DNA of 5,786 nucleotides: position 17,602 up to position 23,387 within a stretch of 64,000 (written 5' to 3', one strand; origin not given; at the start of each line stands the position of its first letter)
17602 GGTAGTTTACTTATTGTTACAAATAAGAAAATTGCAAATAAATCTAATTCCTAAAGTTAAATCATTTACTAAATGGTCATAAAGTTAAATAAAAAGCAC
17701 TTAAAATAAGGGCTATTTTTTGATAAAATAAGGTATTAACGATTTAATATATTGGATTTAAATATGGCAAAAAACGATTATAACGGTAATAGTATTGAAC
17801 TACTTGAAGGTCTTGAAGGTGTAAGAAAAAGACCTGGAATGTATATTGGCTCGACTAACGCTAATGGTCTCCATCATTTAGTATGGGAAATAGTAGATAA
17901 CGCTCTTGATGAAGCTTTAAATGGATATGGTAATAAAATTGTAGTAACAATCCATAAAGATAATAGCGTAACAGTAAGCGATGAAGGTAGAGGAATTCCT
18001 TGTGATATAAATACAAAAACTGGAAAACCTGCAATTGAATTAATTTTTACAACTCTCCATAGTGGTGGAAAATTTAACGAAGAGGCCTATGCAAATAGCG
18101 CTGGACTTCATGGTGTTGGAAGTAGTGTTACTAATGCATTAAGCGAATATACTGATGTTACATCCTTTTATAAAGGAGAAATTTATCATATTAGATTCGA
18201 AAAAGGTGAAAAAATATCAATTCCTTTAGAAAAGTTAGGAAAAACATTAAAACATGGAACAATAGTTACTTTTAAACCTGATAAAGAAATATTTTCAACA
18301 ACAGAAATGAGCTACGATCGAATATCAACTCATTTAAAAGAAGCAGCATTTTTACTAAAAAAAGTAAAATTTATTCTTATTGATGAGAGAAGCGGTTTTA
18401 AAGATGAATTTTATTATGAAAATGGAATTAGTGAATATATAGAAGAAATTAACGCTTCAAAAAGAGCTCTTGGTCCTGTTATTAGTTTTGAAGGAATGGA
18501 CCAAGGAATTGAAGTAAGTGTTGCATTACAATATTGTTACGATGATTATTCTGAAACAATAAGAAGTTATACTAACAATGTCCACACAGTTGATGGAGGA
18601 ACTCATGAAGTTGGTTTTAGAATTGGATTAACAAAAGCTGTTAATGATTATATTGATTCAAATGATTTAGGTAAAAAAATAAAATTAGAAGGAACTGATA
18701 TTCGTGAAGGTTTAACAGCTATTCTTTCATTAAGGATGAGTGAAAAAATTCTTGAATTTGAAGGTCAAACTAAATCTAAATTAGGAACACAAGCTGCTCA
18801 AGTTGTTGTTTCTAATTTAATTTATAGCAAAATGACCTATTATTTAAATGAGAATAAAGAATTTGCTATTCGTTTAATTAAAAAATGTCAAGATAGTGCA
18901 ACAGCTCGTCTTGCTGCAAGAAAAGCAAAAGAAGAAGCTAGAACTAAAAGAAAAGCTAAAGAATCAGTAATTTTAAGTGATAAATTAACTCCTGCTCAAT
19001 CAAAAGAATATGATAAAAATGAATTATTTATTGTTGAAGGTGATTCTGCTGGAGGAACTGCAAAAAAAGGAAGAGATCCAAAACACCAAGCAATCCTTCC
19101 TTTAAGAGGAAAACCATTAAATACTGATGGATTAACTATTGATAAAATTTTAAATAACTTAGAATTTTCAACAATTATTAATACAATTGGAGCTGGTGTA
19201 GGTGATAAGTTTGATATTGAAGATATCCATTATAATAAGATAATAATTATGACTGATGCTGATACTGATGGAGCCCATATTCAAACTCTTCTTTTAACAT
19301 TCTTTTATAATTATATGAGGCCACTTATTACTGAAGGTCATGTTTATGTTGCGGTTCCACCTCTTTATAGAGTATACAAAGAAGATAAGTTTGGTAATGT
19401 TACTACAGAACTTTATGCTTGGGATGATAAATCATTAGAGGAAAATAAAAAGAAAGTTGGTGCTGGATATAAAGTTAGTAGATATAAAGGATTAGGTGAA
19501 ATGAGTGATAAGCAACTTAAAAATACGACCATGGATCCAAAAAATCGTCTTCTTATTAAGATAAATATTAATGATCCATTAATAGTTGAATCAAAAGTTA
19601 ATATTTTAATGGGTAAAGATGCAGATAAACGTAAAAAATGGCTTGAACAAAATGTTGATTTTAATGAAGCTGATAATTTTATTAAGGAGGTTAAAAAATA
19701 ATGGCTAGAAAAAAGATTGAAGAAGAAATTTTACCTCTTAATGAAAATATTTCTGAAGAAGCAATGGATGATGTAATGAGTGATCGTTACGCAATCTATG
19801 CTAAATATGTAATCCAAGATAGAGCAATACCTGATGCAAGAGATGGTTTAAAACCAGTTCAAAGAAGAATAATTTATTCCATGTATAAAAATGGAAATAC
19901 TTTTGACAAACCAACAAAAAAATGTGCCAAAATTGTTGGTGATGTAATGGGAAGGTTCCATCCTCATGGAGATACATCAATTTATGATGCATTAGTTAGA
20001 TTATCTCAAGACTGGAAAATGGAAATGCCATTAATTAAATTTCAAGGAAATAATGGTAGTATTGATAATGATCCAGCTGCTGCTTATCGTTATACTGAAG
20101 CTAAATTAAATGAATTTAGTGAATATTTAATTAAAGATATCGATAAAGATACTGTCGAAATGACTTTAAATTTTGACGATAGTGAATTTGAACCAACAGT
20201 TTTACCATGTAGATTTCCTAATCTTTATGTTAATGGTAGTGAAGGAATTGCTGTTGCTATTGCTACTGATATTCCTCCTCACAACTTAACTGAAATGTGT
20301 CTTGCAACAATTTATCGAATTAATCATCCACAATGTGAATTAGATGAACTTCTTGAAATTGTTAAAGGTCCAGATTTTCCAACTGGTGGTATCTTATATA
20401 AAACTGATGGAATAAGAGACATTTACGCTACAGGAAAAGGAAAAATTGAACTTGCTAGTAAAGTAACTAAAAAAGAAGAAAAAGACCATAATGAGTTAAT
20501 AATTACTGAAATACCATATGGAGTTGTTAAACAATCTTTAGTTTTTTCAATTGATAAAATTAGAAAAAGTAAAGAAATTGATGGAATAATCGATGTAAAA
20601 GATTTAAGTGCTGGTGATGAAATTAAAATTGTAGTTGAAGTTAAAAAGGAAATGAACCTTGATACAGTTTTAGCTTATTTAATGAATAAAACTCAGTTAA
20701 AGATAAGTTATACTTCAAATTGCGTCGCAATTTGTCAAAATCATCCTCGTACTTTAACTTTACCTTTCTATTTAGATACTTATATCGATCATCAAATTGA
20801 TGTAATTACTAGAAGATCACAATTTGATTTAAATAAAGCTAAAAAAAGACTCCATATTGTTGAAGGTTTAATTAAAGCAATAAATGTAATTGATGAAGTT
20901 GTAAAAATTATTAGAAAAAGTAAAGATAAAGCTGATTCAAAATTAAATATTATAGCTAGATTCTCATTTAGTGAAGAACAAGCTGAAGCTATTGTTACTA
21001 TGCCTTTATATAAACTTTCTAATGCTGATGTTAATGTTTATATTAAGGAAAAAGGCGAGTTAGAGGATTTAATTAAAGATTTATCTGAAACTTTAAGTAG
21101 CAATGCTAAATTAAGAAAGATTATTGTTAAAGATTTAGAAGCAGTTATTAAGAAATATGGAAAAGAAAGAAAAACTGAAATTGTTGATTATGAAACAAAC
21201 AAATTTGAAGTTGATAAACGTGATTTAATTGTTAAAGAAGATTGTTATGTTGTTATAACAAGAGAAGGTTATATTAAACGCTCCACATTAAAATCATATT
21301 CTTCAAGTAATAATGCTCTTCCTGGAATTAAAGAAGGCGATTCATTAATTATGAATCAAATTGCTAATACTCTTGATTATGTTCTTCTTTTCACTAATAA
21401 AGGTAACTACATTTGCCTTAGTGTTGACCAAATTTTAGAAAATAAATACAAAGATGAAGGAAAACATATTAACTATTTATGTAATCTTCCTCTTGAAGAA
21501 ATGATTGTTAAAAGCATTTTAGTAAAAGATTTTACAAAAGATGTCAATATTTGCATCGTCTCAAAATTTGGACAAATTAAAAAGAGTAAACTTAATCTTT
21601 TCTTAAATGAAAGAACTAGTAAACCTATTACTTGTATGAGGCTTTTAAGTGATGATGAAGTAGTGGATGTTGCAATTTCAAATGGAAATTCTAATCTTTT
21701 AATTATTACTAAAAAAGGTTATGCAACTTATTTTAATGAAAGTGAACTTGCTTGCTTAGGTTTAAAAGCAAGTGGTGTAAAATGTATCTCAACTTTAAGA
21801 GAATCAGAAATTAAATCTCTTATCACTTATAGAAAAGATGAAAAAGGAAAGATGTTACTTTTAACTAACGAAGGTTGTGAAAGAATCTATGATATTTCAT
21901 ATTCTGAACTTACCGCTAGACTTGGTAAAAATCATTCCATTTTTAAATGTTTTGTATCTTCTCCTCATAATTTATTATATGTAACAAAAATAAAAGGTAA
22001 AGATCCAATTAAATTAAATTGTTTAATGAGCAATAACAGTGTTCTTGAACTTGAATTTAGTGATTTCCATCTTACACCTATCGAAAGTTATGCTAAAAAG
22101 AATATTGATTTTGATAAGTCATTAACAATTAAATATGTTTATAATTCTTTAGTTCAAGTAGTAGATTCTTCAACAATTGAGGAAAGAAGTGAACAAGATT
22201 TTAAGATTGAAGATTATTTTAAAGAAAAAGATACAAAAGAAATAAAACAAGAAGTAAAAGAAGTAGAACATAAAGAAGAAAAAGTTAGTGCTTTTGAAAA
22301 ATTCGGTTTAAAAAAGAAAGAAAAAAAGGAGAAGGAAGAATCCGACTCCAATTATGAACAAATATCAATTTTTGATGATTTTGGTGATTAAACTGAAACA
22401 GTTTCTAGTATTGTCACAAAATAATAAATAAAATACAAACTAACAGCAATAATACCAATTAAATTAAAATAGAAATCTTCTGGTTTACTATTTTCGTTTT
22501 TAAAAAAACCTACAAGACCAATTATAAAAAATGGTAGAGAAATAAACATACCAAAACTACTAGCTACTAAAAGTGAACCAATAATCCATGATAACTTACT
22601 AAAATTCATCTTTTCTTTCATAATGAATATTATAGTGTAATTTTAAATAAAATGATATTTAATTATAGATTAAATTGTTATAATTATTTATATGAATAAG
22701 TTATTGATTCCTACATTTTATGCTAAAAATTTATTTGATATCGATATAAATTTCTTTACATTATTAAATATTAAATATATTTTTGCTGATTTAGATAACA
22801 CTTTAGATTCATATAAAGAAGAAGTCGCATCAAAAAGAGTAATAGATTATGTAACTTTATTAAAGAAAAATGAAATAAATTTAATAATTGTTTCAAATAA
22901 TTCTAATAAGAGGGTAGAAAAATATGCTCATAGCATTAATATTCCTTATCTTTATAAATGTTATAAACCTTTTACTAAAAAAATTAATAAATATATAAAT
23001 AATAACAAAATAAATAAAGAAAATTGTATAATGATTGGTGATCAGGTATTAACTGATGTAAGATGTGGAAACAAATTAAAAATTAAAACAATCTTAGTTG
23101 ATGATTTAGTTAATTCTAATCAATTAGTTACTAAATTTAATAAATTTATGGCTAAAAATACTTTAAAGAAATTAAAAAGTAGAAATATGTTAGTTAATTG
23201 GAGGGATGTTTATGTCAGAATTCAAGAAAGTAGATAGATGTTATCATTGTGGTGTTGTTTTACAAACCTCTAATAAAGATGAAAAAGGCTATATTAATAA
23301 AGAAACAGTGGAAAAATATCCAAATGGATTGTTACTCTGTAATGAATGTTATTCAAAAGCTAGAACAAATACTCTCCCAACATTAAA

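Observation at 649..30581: Six intergenic arrays of the hexamer TTAGTA phased at exactly 11 bp, each co-oriented with the adjacent transcription unit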

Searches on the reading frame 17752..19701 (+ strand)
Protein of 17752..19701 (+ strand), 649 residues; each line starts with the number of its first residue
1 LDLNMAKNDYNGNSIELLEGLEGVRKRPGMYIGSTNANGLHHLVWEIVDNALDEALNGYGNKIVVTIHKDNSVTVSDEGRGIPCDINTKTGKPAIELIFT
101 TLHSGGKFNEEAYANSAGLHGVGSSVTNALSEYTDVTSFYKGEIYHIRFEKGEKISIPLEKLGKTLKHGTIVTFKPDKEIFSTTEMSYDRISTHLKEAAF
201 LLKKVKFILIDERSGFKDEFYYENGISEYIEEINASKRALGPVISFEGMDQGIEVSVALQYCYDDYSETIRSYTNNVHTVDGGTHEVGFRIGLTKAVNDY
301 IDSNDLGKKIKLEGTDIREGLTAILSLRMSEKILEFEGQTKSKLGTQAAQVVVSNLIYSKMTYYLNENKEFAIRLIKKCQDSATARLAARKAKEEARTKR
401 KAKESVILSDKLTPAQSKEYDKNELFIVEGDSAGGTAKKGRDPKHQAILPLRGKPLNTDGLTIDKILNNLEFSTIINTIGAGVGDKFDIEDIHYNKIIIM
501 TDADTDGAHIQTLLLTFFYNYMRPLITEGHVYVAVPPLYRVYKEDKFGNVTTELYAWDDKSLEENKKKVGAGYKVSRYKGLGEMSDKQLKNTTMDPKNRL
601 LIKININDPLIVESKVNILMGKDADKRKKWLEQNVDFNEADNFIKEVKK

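Call 11: search_protein_families(library=ncbifam, proteins=[window:17752-19701:+])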
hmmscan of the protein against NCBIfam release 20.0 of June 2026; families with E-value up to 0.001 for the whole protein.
window:17752-19701:+ (649 aa): 5 families
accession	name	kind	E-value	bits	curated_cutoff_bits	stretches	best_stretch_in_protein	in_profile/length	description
TIGR01058.1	parE_Gpos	equivalog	4e-251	834.8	899.95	1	6-640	2-632/637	DNA topoisomerase IV subunit B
NF004189.0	PRK05644.1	subfamily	2.2e-231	769.7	740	1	4-635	4-633/641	DNA gyrase subunit B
NF011501.0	PRK14939.1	subfamily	1.7e-220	734.6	796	2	5-562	5-556/803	DNA gyrase subunit B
TIGR01059.1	gyrB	equivalog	1.6e-218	727.3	882.4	1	10-634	1-630/639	DNA topoisomerase (ATP-hydrolyzing) subunit B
TIGR01055.1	parE_Gneg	equivalog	5.4e-162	540.4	723.35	1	9-636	3-623/625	DNA topoisomerase IV subunit B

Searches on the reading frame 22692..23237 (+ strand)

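Call 11: search_protein_families(library=ncbifam, proteins=[window:22692-23237:+])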
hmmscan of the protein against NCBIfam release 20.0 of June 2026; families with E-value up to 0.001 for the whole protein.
window:22692-23237:+ (181 aa): 21 families
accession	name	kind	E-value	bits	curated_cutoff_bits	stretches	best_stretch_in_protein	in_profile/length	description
TIGR01668.1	YqeG_hyp_ppase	hypoth_equivalog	1.3e-30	106.1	89.1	1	4-166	2-166/170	YqeG family HAD IIIA-type phosphatase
TIGR01662.1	HAD-SF-IIIA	subfamily_domain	1.9e-16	60.4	44.6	1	28-138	1-140/141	HAD-IIIA family hydrolase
TIGR02253.1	CTE7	subfamily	1.5e-08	34.7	169.75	1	75-145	133-203/221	TIGR02253 family HAD-type hydrolase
TIGR00099.1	Cof-subfamily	subfamily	5e-08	32.9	137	1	29-87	1-58/256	Cof-type HAD-IIB family hydrolase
TIGR01457.1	HAD-SF-IIA-hyp2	hypoth_equivalog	1.2e-07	31.5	247.65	0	92-146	178-232/249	TIGR01457 family HAD-type hydrolase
TIGR01460.1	HAD-SF-IIA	subfamily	1.6e-07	31.4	100.15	1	95-136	203-243/246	HAD-IIA family hydrolase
NF003937.0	PRK05446.1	equivalog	3.3e-07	29.6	443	1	89-148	102-149/355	bifunctional histidinol-phosphatase/imidazoleglycerol-phosphate dehydratase HisB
TIGR01261.1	hisB_Nterm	equivalog_domain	5.1e-07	29.3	140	1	89-137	100-147/161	histidinol-phosphatase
NF053752.1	TK1734_fam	exception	4.2e-06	26.2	475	0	102-148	194-240/260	2-phosphoglycolate phosphatase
TIGR01549.1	HAD-SF-IA-v1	subfamily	5.5e-06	26.9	23.3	1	39-128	52-147/149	HAD-IA family hydrolase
TIGR01452.1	PGP_euk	subfamily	1.3e-05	24.7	201.95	0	92-137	202-247/279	phosphoglycolate/pyridoxal phosphate family phosphatase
NF009804.0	PRK13288.1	equivalog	1.7e-05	24.4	218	1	48-154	85-200/215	pyrophosphatase PpaX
TIGR01656.1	Histidinol-ppas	subfamily_domain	2.4e-05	24.3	84.15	1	88-134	98-144/149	histidinol-phosphate phosphatase domain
NF058599.1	KDN-9-PPhBT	equivalog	5.6e-05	23.4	180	1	54-126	38-109/152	3-deoxy-D-glycero-D-galacto-nonulopyranosonate 9-phosphatase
NF052576.1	PymNtasePynAStpc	equivalog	7.3e-05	22.5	350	1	62-144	125-208/229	pyrimidine 5'-nucleotidase PynA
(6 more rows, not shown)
